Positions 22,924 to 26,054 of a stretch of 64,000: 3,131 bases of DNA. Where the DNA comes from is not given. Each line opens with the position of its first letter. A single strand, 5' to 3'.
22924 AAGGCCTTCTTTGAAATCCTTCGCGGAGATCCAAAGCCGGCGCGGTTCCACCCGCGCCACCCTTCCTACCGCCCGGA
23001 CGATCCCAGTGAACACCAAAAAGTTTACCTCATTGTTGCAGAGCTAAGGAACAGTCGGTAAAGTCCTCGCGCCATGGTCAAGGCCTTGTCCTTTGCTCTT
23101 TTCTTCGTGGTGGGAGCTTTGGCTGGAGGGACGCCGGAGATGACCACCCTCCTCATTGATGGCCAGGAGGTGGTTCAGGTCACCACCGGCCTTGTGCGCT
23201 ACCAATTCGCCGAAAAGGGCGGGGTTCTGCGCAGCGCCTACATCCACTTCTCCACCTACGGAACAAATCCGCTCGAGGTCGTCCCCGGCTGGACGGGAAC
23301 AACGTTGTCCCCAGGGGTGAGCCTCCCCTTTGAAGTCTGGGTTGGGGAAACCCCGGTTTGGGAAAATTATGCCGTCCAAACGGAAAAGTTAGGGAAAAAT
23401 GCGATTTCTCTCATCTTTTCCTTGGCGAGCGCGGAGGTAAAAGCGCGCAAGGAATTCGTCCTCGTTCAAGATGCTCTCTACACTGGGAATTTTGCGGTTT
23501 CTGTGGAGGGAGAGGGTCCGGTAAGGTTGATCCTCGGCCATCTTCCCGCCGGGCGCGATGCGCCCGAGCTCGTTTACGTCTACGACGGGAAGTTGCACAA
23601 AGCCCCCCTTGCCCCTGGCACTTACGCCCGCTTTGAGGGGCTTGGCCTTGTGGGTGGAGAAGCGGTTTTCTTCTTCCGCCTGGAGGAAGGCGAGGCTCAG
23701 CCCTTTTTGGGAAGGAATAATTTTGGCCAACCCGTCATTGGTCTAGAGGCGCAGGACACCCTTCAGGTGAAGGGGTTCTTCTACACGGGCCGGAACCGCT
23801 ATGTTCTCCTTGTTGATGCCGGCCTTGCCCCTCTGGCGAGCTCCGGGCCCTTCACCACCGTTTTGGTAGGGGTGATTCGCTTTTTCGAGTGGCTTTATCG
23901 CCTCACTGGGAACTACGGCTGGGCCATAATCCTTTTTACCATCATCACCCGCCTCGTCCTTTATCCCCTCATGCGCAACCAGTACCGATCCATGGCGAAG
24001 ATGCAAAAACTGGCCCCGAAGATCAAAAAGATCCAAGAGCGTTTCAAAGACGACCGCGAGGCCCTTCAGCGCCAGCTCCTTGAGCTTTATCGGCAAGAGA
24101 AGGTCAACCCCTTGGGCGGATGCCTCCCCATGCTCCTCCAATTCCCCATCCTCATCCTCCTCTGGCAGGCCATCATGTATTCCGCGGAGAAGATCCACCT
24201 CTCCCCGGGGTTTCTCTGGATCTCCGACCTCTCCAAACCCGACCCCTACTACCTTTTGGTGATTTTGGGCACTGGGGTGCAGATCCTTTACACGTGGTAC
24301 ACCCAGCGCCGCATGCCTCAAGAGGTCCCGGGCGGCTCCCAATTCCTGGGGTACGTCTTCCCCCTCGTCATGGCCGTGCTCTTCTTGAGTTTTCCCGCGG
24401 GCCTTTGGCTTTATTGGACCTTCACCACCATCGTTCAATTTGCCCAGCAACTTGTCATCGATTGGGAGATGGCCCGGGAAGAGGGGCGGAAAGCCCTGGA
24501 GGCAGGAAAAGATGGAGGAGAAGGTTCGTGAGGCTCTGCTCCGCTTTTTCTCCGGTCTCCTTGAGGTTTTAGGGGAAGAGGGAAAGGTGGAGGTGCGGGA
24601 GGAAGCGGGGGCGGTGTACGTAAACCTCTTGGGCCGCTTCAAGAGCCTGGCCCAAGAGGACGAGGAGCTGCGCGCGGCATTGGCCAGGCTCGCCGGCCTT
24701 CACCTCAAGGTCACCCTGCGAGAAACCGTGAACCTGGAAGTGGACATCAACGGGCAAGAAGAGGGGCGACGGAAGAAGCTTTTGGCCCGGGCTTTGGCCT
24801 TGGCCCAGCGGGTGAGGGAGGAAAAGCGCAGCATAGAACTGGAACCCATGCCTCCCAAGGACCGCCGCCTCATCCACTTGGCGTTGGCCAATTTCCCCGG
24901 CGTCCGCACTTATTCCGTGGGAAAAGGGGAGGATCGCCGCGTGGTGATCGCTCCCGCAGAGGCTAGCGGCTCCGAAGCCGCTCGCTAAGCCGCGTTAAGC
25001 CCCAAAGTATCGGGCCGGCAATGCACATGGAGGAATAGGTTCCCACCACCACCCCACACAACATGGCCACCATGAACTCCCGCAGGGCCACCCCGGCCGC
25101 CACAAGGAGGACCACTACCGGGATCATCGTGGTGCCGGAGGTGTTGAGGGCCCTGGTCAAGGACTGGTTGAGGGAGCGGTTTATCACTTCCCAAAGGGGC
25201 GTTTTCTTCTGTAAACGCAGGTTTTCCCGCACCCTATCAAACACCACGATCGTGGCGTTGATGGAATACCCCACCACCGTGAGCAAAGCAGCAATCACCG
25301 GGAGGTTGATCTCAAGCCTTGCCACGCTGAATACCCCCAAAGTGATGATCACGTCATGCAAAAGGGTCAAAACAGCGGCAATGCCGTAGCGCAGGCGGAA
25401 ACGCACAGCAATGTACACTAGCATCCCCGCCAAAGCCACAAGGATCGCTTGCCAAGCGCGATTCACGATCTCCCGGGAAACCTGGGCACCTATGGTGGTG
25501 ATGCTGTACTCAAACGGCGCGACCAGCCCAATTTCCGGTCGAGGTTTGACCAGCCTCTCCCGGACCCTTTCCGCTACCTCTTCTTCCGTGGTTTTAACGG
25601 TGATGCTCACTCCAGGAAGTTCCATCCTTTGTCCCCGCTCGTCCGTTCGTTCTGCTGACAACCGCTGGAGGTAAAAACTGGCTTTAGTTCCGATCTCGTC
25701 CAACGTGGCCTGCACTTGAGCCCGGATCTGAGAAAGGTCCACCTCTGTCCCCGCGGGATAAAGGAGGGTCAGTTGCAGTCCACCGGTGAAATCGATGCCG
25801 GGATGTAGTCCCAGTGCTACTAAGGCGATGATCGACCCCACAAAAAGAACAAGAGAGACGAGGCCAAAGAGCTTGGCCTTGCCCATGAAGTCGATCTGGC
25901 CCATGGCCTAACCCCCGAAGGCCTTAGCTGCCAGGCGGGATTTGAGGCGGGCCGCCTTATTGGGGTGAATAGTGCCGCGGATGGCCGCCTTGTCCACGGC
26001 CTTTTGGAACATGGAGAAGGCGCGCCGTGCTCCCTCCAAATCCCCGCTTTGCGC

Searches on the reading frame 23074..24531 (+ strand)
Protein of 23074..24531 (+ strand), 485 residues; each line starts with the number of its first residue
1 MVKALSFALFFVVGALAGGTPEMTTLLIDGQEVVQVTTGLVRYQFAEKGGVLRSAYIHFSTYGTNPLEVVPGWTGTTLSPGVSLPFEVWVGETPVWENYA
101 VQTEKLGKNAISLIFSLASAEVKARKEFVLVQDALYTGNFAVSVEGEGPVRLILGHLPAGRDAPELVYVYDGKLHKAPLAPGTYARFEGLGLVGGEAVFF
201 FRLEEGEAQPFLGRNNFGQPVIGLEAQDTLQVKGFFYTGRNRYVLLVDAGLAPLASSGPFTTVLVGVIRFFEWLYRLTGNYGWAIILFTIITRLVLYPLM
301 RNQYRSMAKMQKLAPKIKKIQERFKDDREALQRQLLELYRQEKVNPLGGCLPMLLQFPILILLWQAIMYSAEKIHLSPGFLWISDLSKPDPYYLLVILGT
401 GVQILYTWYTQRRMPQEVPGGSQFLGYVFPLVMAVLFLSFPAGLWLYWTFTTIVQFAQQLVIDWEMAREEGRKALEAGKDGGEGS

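Call 61: search_protein_families(library=pfam, proteins=[window:23074-24531:+], max_evalue=0.00001)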
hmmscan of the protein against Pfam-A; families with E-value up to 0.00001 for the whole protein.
window:23074-24531:+ (485 aa): 1 family
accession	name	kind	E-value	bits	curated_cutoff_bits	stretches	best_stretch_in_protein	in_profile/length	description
PF02096.25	60KD_IMP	-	3.2e-55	187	35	1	281-462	1-161/163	60Kd inner membrane protein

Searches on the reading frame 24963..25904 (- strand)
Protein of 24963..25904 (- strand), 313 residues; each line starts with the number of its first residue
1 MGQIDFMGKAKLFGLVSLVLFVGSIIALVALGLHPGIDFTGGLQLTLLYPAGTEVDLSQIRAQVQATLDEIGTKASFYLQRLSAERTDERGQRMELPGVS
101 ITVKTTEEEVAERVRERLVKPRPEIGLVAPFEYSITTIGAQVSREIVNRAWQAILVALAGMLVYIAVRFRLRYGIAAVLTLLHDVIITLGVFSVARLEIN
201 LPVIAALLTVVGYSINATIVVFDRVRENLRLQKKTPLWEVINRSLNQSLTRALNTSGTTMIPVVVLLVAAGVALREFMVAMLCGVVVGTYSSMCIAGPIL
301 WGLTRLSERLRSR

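Call 61: search_protein_families(library=pfam, proteins=[window:24963-25904:-], max_evalue=0.00001)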
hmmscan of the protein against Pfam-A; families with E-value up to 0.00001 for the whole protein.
window:24963-25904:- (313 aa): 1 family
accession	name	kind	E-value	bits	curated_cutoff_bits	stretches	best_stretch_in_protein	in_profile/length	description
PF02355.23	SecD_SecF_C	-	2.8e-61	206.7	20.5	1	133-302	16-185/189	Protein export membrane protein SecD/SecF, C-terminal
